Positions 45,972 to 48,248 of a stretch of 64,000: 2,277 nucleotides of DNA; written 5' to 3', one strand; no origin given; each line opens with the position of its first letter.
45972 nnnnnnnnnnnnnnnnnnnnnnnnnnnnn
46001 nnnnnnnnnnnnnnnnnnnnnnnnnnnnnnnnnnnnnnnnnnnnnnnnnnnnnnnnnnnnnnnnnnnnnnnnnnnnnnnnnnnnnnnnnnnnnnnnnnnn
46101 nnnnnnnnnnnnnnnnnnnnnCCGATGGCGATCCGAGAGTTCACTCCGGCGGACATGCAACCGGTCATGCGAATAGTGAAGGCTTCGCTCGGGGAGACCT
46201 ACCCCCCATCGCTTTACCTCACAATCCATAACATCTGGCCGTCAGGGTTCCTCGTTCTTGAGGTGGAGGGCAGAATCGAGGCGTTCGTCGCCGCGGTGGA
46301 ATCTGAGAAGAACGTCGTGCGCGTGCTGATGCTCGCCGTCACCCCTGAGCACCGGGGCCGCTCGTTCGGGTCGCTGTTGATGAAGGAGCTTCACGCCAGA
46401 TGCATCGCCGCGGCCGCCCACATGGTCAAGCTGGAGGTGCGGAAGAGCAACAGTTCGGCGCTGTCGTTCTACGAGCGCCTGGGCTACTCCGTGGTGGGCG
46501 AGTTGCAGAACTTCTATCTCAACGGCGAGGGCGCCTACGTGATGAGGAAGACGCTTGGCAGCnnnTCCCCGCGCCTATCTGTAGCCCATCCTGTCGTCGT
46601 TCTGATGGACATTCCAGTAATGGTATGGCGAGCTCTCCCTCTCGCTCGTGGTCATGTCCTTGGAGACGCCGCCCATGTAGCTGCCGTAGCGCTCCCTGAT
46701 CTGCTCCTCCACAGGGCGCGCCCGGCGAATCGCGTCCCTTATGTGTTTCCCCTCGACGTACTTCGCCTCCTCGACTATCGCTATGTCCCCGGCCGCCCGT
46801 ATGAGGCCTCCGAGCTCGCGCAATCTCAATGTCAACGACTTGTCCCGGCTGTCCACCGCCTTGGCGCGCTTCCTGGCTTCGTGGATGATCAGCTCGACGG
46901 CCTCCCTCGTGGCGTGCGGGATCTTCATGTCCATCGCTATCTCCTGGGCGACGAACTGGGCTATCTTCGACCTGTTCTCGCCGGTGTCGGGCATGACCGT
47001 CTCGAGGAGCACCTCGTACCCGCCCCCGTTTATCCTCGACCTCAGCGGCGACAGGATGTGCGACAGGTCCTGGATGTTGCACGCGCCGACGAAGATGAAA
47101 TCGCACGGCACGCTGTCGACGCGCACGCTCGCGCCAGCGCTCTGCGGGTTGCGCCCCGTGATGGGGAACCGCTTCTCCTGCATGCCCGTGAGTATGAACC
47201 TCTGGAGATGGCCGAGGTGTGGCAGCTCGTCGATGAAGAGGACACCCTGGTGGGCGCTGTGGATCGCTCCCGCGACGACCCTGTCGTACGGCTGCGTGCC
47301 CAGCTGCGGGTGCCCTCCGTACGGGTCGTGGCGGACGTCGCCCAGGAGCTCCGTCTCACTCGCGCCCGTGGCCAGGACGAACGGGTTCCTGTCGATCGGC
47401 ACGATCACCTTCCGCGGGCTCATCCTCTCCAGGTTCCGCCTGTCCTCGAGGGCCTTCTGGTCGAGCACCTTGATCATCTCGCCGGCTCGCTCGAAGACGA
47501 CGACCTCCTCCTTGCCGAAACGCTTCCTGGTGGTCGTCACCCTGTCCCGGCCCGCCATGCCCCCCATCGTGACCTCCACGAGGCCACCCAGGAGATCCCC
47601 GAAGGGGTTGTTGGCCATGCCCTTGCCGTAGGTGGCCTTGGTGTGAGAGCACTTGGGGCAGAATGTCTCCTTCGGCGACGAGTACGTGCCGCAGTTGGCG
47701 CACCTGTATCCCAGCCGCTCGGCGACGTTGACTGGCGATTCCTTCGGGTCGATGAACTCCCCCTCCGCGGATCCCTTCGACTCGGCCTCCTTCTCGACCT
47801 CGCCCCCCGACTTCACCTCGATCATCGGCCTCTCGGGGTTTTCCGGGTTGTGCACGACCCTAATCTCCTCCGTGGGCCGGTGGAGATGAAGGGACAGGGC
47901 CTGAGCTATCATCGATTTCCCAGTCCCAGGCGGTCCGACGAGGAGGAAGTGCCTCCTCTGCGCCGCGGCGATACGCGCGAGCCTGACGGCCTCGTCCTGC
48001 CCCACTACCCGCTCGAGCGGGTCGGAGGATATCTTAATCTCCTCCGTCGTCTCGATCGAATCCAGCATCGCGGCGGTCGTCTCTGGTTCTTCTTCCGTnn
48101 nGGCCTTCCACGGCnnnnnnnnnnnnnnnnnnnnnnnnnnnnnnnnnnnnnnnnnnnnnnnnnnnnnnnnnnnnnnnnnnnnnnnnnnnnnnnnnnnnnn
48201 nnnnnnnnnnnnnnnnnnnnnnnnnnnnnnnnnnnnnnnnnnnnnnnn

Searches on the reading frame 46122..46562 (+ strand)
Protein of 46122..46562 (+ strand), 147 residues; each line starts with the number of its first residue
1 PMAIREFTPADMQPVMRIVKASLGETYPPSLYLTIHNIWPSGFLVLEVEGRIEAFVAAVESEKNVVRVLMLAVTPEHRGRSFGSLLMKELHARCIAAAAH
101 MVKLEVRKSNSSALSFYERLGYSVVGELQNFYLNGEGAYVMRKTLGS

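Call 41: search_protein_families(library=pfam, proteins=[window:46122-46562:+], max_evalue=0.01)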
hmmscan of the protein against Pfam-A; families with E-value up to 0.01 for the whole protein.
window:46122-46562:+ (147 aa): 7 families
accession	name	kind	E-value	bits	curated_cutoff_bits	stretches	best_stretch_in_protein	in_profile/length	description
PF00583.31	Acetyltransf_1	-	8e-16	58.8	20.7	1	15-122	4-116/116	Acetyltransferase (GNAT) family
PF13508.13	Acetyltransf_7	-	1.5e-13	51.3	27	1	41-123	3-83/84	Acetyltransferase (GNAT) domain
PF13673.13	Acetyltransf_10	-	2.1e-11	44.3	23.6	1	43-131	33-116/128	Acetyltransferase (GNAT) domain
PF08445.16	FR47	-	1e-09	38.6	22.1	1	65-125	21-80/86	FR47-like protein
PF13527.13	Acetyltransf_9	-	7.1e-06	26.5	25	1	4-124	2-126/127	Acetyltransferase (GNAT) domain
PF13480.13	Acetyltransf_6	-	0.0012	19.4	22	1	44-101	75-131/143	Acetyltransferase (GNAT) domain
PF13523.12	Acetyltransf_8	-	0.0056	16.7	27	1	74-129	88-144/145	Acetyltransferase (GNAT) domain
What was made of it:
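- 46122..46565 (+): Downstream co-oriented GNAT acetyltransferase, the constant downstream neighbour. Pfam Acetyltransf_1, E 8e-16 (call 41).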

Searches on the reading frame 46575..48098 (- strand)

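Call 41: search_protein_families(library=pfam, proteins=[window:46575-48098:-], max_evalue=0.01)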
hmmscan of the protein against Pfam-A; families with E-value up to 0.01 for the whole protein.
window:46575-48098:- (507 aa): 15 families
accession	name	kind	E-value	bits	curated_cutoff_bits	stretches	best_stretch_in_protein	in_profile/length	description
PF01078.27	Mg_chelatase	-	1.8e-15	57.4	20.3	2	28-75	2-49/207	Magnesium chelatase, subunit ChlI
PF00158.32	Sigma54_activat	-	6.5e-08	32.9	20.2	0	276-326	86-136/168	Sigma-54 interaction domain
PF07728.20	AAA_5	-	1.9e-07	31.6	22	1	50-79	1-31/139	AAA domain (dynein-related subfamily)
PF20030.5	bpMoxR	-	1.6e-06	27.8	27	1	29-73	12-56/205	MoxR domain in the MoxR-vWA-beta-propeller ternary systems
PF00004.35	AAA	-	5.8e-06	27.2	21.2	1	52-80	2-30/131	ATPase family associated with various cellular activities (AAA)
PF20720.3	nSTAND3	-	3.6e-05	23.9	27.2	1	37-89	6-58/155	Novel STAND NTPase 3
PF05496.18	RuvB_N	-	4.6e-05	23.7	27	0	41-73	26-58/159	Holliday junction DNA helicase RuvB P-loop domain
PF13401.12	AAA_22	-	6.7e-05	23.6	27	1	47-76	4-36/130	AAA domain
PF13191.12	AAA_16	-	0.00022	22.2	32.6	1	40-75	16-51/167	AAA ATPase domain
PF00493.29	MCM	-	0.00032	20.3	23.3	0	236-301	82-139/224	MCM P-loop domain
PF13604.12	AAA_30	-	0.00054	20.2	27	0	33-76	5-46/191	AAA domain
PF12775.13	AAA_7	-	0.00083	19.4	25.8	1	41-73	26-58/181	P-loop containing dynein motor region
PF12172.15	zf-ChsH2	-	0.0009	19.4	23.2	1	129-150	10-31/37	ChsH2, rubredoxin-like zinc ribbon domain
PF12773.13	DZR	-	0.0027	18.3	27.3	1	130-150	24-44/45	Double zinc ribbon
PF06068.19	TIP49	-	0.0051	16.5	23.8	0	47-74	49-76/347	TIP49 P-loop domain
